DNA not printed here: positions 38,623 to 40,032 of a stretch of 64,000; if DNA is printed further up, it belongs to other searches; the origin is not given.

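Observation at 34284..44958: Candidate sigma54-controlled envelope module: TPR-sensor bEBP, three tandem secreted PD40 propeller paralogs with private promoters, and Amidase_3 genes (one truncated, one giant T9SS cargo)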

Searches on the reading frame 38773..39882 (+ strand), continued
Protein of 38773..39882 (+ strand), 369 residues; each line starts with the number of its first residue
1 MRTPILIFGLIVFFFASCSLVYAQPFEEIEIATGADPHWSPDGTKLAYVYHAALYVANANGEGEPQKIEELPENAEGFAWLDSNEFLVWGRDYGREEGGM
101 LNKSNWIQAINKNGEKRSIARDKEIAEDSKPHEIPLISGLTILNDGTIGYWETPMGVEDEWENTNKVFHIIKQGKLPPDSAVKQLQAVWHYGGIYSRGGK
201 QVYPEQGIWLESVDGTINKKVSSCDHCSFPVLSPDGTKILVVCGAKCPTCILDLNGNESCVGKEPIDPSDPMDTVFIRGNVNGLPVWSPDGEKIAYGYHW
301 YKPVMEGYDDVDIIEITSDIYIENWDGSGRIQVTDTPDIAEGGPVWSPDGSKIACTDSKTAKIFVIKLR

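Call 26: find_encoding_contigs(protein=P0100, flank=8000, max_places=1)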
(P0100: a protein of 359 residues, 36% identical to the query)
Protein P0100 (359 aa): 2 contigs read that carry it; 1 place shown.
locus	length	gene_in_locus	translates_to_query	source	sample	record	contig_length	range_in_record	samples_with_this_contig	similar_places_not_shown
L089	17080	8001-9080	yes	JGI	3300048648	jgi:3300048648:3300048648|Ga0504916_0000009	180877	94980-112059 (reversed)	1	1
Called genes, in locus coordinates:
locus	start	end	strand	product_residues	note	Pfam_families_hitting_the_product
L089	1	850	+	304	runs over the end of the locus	PF02445:NadA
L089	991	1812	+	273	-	PF01149:Fapy_DNA_glyco, PF05833:NFACT_N (weak), PF06831:H2TH, PF06827:zf-FPG_IleRS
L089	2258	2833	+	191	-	PF06971:Put_DNA-bind_N, PF02629:CoA_binding, PF01408:GFO_IDH_MocA (weak)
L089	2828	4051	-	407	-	PF05977:MFS_3, PF07690:MFS_1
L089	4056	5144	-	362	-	PF02463:SMC_N (faint), PF00005:ABC_tran, PF13304:AAA_21 (faint), PF17912:OB_MalK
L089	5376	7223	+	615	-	-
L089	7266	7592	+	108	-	-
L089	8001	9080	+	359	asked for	PF26550:Tricorn_2nd (faint), PF07676:PD40 (faint), PF26549:Tricorn_N (weak)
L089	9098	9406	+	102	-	-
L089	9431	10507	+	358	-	PF26550:Tricorn_2nd (weak), PF07676:PD40 (faint), PF26549:Tricorn_N (weak)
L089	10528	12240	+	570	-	PF01520:Amidase_3, PF00404:Dockerin_1 (faint)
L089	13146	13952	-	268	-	PF23198:PDE8A_N (faint), PF00072:Response_reg, PF06490:FleQ (faint), PF00072:Response_reg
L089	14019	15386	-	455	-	PF02878:PGM_PMM_I, PF02879:PGM_PMM_II, PF02880:PGM_PMM_III, PF00408:PGM_PMM_IV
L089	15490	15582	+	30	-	-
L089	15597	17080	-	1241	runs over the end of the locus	PF00069:Pkinase, PF03109:ABC1 (weak), PF07714:PK_Tyr_Ser-Thr, PF13191:AAA_16, PF13424:TPR_12 (weak), PF13424:TPR_12, PF14938:SNAP (weak), PF13424:TPR_12, +8 more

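Call 27: find_encoding_contigs(protein=P0109, flank=8000, max_places=1)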
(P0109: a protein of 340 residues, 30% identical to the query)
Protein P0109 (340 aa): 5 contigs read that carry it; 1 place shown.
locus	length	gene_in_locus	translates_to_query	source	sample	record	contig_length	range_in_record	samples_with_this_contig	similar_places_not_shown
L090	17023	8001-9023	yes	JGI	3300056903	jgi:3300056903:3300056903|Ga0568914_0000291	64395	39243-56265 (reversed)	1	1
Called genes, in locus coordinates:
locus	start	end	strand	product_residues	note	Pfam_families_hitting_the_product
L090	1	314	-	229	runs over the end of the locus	PF02683:DsbD_TM, PF13386:DsbD_2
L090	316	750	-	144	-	PF00085:Thioredoxin, PF13098:Thioredoxin_2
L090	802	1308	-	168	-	-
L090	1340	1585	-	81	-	PF13192:Thioredoxin_3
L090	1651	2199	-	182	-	-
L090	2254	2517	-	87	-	PF13192:Thioredoxin_3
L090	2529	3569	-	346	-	PF03773:ArsP_1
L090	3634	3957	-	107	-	PF12840:HTH_20 (weak), PF01022:HTH_5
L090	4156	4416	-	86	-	PF01451:LMWPc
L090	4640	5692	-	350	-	PF01758:SBF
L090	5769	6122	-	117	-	PF12840:HTH_20, PF01022:HTH_5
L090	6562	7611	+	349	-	PF24248:DUF7451, PF13585:CHU_C (weak), PF18962:Por_Secre_tail (weak), PF13860:FlgD_ig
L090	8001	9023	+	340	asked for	PF00930:DPPIV_N (faint), PF07676:PD40 (faint), PF26549:Tricorn_N (faint), PF26550:Tricorn_2nd (faint)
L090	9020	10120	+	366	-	PF01520:Amidase_3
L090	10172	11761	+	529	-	PF18962:Por_Secre_tail (weak), PF13860:FlgD_ig (weak)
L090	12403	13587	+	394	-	PF01266:DAO (faint), PF01494:FAD_binding_3, PF03486:HI0933_like (weak), PF05834:Lycopene_cycl (weak), PF12831:FAD_oxidored (weak), PF13450:NAD_binding_8 (weak), PF22578:GGR_cat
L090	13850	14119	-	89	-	PF01649:Ribosomal_S20p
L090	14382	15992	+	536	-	PF03023:MurJ, PF13440:Polysacc_synt_3, PF01554:MatE (weak)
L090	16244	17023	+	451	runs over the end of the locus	PF06068:TIP49 (weak), PF05496:RuvB_N, PF00004:AAA, PF07728:AAA_5 (faint), PF13173:AAA_14, PF16193:AAA_assoc_2, PF12002:MgsA_C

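Call 28: find_encoding_contigs(protein=P0060, flank=8000, max_places=1)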
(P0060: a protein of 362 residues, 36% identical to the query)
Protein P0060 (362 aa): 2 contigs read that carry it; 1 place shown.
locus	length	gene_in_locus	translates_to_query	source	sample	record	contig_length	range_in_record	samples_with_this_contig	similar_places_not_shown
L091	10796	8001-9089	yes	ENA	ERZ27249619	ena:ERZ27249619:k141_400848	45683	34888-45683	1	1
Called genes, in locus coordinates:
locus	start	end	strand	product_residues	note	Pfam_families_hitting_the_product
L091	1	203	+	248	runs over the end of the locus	PF02463:SMC_N (weak), PF00005:ABC_tran, PF13304:AAA_21 (faint)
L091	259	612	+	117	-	PF05635:23S_rRNA_IVP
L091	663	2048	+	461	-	PF18073:Zn_ribbon_LapB, PF13481:AAA_25, PF03796:DnaB_C (weak), PF06745:ATPase, PF13541:ChlI, PF05362:Lon_C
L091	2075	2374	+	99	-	-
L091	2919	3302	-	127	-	-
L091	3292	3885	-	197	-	-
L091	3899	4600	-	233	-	-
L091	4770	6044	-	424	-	PF00709:Adenylsucc_synt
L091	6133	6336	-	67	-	-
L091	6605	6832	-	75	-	PF04255:DUF433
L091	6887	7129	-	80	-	PF26468:GIY_YIG_3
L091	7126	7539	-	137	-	PF21818:DUF6884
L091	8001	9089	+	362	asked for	PF00930:DPPIV_N (faint), PF26550:Tricorn_2nd (faint), PF26549:Tricorn_N (weak), PF07676:PD40 (weak)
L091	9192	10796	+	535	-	?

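Call 34: search_protein_families(library=ncbifam, proteins=[window:38773-39882:+], max_evalue=0.01)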
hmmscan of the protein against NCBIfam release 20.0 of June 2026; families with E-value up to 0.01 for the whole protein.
window:38773-39882:+ (369 aa): 4 families
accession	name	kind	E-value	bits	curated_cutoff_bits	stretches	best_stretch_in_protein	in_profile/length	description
TIGR02800.1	propeller_TolB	equivalog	1.7e-10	40.4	343.15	1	279-358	234-298/418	Tol-Pal system beta propeller repeat protein TolB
NF002183.0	PRK01029.1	equivalog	1e-07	31.4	405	0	230-297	286-344/429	Tol-Pal system protein TolB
NF053518.1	DipepPtdsDpp5Prph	equivalog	3.3e-05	22.6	900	1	286-364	18-89/655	dipeptidyl-peptidase Dpp5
NF033523.0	lasso_peptidase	equivalog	9.2e-05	21.4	400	0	34-91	90-150/638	Atxe2 family lasso peptide isopeptidase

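Call 38: predict_structure(alignment_id=A2)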
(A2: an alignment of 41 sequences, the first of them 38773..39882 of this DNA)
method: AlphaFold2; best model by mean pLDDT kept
length: 369 residues; sequences in the alignment: 41
mean_pLDDT: 87.1   pTM: 0.83
mean pLDDT of the five models: 87.1, 86.7, 85.9, 85.4, 83.7
residues with pLDDT >= 90: 214; 70-90: 112; 50-70: 37; < 50: 6
segments of 3 or more residues with pLDDT < 50: 266-268, 271-273
pLDDT, mean of each block of 10 residues (from residue 1): 80 74 81 96 97 98 97 95 97 79 92 97 76 86 95 84 83 96 94 83 90 93 88 96 82 94 59 54 83 92 68 82 92 86 94 94 95
secondary structure, 60 per line:
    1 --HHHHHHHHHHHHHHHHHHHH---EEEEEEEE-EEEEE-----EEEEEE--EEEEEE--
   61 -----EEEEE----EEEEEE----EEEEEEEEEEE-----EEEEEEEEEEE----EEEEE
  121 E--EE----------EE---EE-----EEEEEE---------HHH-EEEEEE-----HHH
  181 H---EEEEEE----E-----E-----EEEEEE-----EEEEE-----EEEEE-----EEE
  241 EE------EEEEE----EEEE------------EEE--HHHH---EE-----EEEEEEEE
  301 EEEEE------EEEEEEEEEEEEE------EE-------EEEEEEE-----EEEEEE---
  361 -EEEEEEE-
elements in order: H3-22 E26-33 E35-39 E45-50 E53-58 E66-70 E75-80 E85-95 E101-111 E116-121 E148-153 E167-172 H178-181 E185-190 E207-212 E218-222 E228-232 E238-242 E249-253 E258-261 E274-276 H279-282 E293-305 E312-324 E340-346 E352-357 E362-368

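Call 41: fold_search(model_id=the predicted structure, library=pdb)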
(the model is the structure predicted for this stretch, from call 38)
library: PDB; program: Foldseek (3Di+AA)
matches with E <= 10: 1048; with E <= 0.001: 292
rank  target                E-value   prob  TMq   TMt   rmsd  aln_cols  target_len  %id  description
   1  5mzh_B                3.7e-08  1.00  0.41  0.38  11.8       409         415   10  Crystal structure of ODA16 from Chlamydomonas reinhardtii (released 2017-03-22)
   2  2ojh                  1.1e-07  1.00  0.38  0.48   9.3       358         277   14  The structure of putative TolB from Agrobacterium tumefaciens (released 2007-02-27)
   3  4jml_A                2.7e-07  1.00  0.22  0.21  17.7       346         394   14  Crystal structure of the TolB(P201C)-ColicinE9 TBE peptide(A33C) complex. (released 2013-07-17)
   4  5mzh_A                2.8e-07  1.00  0.46  0.42  11.0       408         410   10  Crystal structure of ODA16 from Chlamydomonas reinhardtii (released 2017-03-22)
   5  2hqs_A                2.8e-07  1.00  0.20  0.18  17.9       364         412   14  Crystal structure of TolB/Pal complex (released 2007-04-03)
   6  4r40_A                3.3e-07  1.00  0.31  0.28  15.8       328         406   16  Crystal Structure of TolB/Pal complex from Yersinia pestis. (released 2014-09-03)
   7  8hmc_B                5.4e-07  1.00  0.36  0.14  11.4       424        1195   12  base module state 1 of Tetrahymena IFT-A (released 2023-06-14)
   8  1r5m                  6.0e-07  1.00  0.40  0.42  12.2       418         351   12  Crystal Structure Of The C-Terminal WD40 Domain Of Sif2 (released 2005-03-01)
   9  4pwz_A                8.1e-07  1.00  0.31  0.28  15.9       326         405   15  Crystal structure of TolB protein from Yersinia pestis CO92 (released 2014-04-02)
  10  4r40_C                8.1e-07  1.00  0.22  0.20  18.0       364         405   14  Crystal Structure of TolB/Pal complex from Yersinia pestis. (released 2014-09-03)
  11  3c5m_B                8.5e-07  1.00  0.32  0.31  10.5       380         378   13  Crystal structure of oligogalacturonate lyase (VPA0088) from Vibrio parahaemolyticus. Northeast Structural Genomics Co (released 2008-02-26)
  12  6eho_A                8.5e-07  1.00  0.28  0.19  13.2       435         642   12  Dimer of the Sortilin Vps10p domain at low pH (released 2017-12-06)
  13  2ivz_C                8.9e-07  1.00  0.33  0.32   9.8       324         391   14  Structure of TolB in complex with a peptide of the colicin E9 T- domain (released 2006-08-16)
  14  8x8n_B                1.0e-06  1.00  0.47  0.50   8.4       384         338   12  Cryo-EM structure of the octreotide-bound Somatostatin receptor 5-Gi protein complex (released 2024-06-12)
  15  3c5m_A                1.0e-06  1.00  0.32  0.31  10.5       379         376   13  Crystal structure of oligogalacturonate lyase (VPA0088) from Vibrio parahaemolyticus. Northeast Structural Genomics Co (released 2008-02-26)
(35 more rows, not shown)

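Call 66: list_cluster_members(proteins=[window:38773-39882:+, window:41527-44958:+, window:34574-36937:+, window:40504-41511:+, window:39915-40457:+])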
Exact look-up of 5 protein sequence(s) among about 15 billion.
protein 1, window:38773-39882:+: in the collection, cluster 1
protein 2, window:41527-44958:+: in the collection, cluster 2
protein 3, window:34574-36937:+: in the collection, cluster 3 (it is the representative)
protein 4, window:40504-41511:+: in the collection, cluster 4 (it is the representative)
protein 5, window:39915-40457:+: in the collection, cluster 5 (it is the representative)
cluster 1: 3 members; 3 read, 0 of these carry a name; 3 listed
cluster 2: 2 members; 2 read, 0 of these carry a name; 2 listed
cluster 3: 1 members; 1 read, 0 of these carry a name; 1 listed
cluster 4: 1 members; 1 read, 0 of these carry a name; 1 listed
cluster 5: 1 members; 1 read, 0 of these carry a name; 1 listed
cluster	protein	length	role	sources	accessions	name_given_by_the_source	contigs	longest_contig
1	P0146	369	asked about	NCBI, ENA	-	-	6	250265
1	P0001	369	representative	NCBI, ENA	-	-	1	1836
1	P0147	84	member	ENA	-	-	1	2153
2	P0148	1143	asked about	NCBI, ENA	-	-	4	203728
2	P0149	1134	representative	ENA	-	-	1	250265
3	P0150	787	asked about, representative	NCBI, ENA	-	-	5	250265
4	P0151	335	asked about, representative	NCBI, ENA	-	-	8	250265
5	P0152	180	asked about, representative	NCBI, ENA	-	-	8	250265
